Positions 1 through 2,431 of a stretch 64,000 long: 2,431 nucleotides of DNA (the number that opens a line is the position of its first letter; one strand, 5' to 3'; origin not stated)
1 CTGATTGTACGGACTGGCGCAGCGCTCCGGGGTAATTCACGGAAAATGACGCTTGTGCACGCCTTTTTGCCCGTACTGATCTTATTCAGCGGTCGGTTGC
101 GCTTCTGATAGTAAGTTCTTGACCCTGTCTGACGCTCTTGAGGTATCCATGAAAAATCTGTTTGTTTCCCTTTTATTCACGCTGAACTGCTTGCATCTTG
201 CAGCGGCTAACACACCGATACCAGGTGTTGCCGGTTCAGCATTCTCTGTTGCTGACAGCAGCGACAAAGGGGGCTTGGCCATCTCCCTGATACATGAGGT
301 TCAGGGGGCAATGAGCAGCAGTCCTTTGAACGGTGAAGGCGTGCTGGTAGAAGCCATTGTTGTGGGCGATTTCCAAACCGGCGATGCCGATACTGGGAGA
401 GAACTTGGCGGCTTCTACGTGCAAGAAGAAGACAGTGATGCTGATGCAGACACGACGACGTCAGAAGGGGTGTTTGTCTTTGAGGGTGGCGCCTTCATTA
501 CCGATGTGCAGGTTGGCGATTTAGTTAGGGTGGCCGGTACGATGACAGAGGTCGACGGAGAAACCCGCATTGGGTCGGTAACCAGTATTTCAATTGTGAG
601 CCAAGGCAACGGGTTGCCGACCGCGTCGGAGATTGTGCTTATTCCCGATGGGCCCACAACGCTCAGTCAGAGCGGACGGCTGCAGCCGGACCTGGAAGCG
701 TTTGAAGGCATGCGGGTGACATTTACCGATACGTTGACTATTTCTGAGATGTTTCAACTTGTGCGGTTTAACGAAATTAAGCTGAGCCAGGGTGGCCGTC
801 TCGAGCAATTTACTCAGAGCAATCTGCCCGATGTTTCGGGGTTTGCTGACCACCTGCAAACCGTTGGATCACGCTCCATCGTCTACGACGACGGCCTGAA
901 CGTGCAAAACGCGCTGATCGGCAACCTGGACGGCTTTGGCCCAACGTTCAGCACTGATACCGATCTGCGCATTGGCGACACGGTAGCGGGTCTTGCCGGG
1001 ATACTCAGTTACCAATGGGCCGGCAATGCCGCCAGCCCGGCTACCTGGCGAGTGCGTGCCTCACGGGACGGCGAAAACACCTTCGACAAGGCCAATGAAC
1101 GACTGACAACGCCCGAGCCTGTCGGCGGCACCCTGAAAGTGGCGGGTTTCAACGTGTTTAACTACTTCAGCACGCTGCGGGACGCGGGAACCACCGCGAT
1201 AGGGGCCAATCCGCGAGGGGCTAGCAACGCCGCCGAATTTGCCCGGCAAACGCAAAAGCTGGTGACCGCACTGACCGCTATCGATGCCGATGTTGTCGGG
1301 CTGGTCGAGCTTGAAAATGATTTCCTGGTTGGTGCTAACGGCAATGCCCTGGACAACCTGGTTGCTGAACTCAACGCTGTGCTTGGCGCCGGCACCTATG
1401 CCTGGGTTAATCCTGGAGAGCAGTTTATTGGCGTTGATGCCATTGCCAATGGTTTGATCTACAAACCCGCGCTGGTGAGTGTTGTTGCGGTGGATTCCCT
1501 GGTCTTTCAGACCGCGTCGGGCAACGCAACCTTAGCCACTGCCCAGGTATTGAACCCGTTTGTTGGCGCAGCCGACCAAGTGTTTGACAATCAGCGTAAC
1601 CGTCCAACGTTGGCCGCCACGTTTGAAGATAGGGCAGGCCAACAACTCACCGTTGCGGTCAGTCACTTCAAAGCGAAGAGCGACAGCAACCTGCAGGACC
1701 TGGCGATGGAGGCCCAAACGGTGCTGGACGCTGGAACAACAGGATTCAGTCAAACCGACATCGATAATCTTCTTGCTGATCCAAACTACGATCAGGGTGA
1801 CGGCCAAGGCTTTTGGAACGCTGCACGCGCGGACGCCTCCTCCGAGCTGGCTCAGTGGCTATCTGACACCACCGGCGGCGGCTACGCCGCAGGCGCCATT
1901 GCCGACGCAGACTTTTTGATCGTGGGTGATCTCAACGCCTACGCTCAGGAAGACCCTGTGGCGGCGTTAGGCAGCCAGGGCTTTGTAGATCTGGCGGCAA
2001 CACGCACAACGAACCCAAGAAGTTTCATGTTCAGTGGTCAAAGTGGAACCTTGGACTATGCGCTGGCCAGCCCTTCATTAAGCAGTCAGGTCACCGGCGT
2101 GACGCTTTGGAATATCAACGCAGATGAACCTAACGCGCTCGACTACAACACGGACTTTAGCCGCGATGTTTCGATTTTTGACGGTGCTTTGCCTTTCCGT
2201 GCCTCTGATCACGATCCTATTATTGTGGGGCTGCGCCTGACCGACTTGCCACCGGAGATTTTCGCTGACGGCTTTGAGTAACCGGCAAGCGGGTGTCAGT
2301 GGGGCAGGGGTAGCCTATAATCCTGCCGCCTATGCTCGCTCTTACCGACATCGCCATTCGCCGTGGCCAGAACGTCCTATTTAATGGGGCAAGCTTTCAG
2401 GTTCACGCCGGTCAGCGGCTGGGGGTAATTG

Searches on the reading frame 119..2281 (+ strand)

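Call 59: search_protein_families(library=pfam, proteins=[window:119-2281:+], max_evalue=0.0001)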
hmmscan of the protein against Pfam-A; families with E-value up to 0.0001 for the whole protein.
window:119-2281:+ (720 aa): 1 family
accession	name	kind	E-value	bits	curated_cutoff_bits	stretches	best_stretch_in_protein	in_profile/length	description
PF03372.29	Exo_endo_phos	-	4.5e-09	36.8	24.5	1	368-698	9-225/225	Endonuclease/Exonuclease/phosphatase family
